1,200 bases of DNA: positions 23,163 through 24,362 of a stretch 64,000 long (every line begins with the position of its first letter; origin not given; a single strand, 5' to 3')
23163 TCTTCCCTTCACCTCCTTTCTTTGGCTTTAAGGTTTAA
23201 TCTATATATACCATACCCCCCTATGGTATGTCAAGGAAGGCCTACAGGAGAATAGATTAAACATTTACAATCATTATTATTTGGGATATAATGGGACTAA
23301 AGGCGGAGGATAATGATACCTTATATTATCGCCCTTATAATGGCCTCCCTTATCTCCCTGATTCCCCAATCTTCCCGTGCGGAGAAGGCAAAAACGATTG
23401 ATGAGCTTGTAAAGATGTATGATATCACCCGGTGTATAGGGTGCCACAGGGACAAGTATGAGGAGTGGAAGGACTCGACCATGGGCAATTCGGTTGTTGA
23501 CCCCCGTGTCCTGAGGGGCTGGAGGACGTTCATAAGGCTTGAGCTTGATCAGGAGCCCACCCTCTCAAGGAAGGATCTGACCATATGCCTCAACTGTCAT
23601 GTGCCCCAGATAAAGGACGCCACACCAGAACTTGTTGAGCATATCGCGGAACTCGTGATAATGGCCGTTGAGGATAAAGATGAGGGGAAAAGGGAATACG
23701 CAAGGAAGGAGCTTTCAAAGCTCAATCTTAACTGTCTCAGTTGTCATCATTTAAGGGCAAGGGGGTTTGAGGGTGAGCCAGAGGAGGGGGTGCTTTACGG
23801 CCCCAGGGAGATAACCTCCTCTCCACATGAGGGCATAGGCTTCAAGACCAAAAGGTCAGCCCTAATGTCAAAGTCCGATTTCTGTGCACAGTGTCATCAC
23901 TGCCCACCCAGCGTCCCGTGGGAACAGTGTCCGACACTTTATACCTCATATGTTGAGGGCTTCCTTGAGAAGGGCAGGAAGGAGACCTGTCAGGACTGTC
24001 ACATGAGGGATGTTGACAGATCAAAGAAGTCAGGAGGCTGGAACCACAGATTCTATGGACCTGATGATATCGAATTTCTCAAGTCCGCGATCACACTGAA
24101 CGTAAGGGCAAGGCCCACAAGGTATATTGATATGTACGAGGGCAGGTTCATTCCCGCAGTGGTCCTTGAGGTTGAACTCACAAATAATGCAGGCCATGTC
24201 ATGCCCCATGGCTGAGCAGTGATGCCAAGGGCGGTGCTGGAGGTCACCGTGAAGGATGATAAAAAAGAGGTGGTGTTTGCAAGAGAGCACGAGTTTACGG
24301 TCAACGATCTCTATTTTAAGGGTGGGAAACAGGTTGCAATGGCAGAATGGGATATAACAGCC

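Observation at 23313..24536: Pentaheme cytochrome c and downstream ORF are one reading frame interrupted by a single TGA, with a duplicated strand motif spanning the junction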

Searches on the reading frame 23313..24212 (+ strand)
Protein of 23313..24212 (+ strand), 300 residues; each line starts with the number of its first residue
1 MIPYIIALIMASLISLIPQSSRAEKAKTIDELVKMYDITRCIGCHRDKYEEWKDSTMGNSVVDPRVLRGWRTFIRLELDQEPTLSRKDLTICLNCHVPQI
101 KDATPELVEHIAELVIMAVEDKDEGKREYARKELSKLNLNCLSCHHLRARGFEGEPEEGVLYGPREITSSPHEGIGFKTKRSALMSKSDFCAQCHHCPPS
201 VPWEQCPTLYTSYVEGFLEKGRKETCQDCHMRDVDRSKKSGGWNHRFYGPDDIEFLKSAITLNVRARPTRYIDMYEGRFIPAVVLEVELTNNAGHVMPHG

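Call 4: search_protein_families(library=pfam, proteins=[window:23313-24212:+], max_evalue=1)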
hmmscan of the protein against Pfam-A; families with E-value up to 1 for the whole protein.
window:23313-24212:+ (300 aa): 9 families
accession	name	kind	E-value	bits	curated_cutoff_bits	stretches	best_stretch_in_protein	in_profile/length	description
PF22113.1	Mtrc-MtrF_II-IV_dom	-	3.1e-08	33.8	30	1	85-233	24-166/176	Outer membrane cytochrome MtrC/MtrF-like, domains II/IV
PF03264.19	Cytochrom_NNT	-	3.6e-05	24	24.1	1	184-232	32-74/174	NapC/NirT cytochrome c family, N-terminal region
PF14522.11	Cytochrome_C7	-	0.00036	20.8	24.8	0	222-233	12-23/67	Cytochrome c7 and related cytochrome c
PF09699.15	Paired_CXXCH_1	-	0.00064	19.8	20.6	1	212-233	18-39/41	Doubled CXXCH motif (Paired_CXXCH_1)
PF13435.11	Cytochrome_C554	-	0.0025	19.1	20.8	1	41-102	2-61/84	Cytochrome c554 and c-prime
PF13442.11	Cytochrome_CBB3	-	0.0025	18.6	27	0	131-150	12-23/68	Cytochrome C oxidase, cbb3-type, subunit III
PF02335.20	Cytochrom_C552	-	0.015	14.7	24.1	1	89-195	87-175/438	Cytochrome c552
PF02085.21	Cytochrom_CIII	-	0.29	11.9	22.9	0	36-53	73-90/101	Class III cytochrome C family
PF03892.19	NapB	-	0.84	10.2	25.1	0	91-103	106-118/127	Nitrate reductase cytochrome c-type subunit (NapB)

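Call 16: find_related_loci(query=window:23313-24212:+, collection=genome_contigs, flank=6000)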
Query seq(300 aa) (300 aa) in genome_contigs; peptide patterns used: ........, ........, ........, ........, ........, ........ (x = any residue, [..] = any of these).
314 stretches matched a pattern; 202 encode a relative of the query (tblastn E <= 1e-3); the best 80 are kept; 80 distinct loci.
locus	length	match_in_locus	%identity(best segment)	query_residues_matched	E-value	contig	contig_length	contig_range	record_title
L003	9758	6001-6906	64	2-300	4e-139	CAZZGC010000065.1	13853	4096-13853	MAG TPA_asm: uncultured Thermodesulfovibrio sp. isolate binchicken_co172_70 genome assembly, contig: NODE_3768_length_13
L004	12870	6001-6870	62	2-300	6e-131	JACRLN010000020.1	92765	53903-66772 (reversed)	MAG: Nitrospirae bacterium isolate NC_groundwater_1882_Pr3_B-0.1um_42_111 SR2-18-B1_coassembly_41774, whole genome shotg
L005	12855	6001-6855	63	5-300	8e-128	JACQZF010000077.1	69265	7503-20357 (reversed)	MAG: Nitrospirae bacterium isolate NC_groundwater_1560_Pr4_S-0.65um_46_16 SR1-18-Sp65_coassembly_scaffold_398240, whole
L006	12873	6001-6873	60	4-300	1e-127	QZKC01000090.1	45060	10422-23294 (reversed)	MAG: Nitrospiraceae bacterium isolate SURF_23 Ga0104751_1001168, whole genome shotgun sequence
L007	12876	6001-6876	59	2-300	1e-124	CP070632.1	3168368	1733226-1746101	MAG: Nitrospiraceae bacterium isolate bin97 chromosome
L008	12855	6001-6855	59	9-300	2e-123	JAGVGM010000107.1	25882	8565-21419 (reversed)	MAG: Thermodesulfovibrionia bacterium isolate DeMMO2_3 c_000000008563, whole genome shotgun sequence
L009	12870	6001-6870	58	2-300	6e-123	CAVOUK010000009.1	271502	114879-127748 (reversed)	MAG: Thermodesulfovibrionia bacterium isolate MFD10007.bin.2.208 genome assembly, contig: contig_53448, whole genome sho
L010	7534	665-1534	59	5-300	8e-122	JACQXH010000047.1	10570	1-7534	MAG: Nitrospirae bacterium isolate NC_groundwater_1510_Pr4_B-0.1um_44_3 SR1-18-B1_scaffold_26122, whole genome shotgun s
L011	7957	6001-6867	62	5-300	3e-120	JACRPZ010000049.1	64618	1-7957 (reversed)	MAG: Nitrospirae bacterium isolate NC_groundwater_2000_Pr3_S-0.65um_44_7 SR2-18-Sp65_coassembly_scaffold_263211, whole g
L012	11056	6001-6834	63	16-300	4e-118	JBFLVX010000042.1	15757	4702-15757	MAG: Nitrospirota bacterium isolate MAG017 MAG017_42, whole genome shotgun sequence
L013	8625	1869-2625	68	19-300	1e-99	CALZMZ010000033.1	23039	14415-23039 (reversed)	MAG: Thermodesulfovibrionia bacterium isolate FO_M_Nitrospirota_06 genome assembly, contig: scaffold_2679, whole genome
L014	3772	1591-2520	42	4-300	2e-76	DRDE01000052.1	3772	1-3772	MAG TPA_asm: Nitrospirae bacterium isolate HyVt-268 HyVt-268_k295_212249, whole genome shotgun sequence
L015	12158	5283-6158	43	21-300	3e-68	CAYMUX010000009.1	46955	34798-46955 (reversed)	MAG TPA_asm: uncultured Nitrospiraceae bacterium isolate SRP302447_co3_820 genome assembly, contig: NODE_2050_length_469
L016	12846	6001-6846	40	9-300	8e-63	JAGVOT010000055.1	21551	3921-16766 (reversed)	MAG: Nitrospirae bacterium isolate DeMMO3_8 c_000000008978, whole genome shotgun sequence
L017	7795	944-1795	39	6-300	1e-62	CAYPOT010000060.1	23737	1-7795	MAG TPA_asm: uncultured Nitrospiraceae bacterium isolate ERP113451_co1_289 genome assembly, contig: NODE_2424_length_237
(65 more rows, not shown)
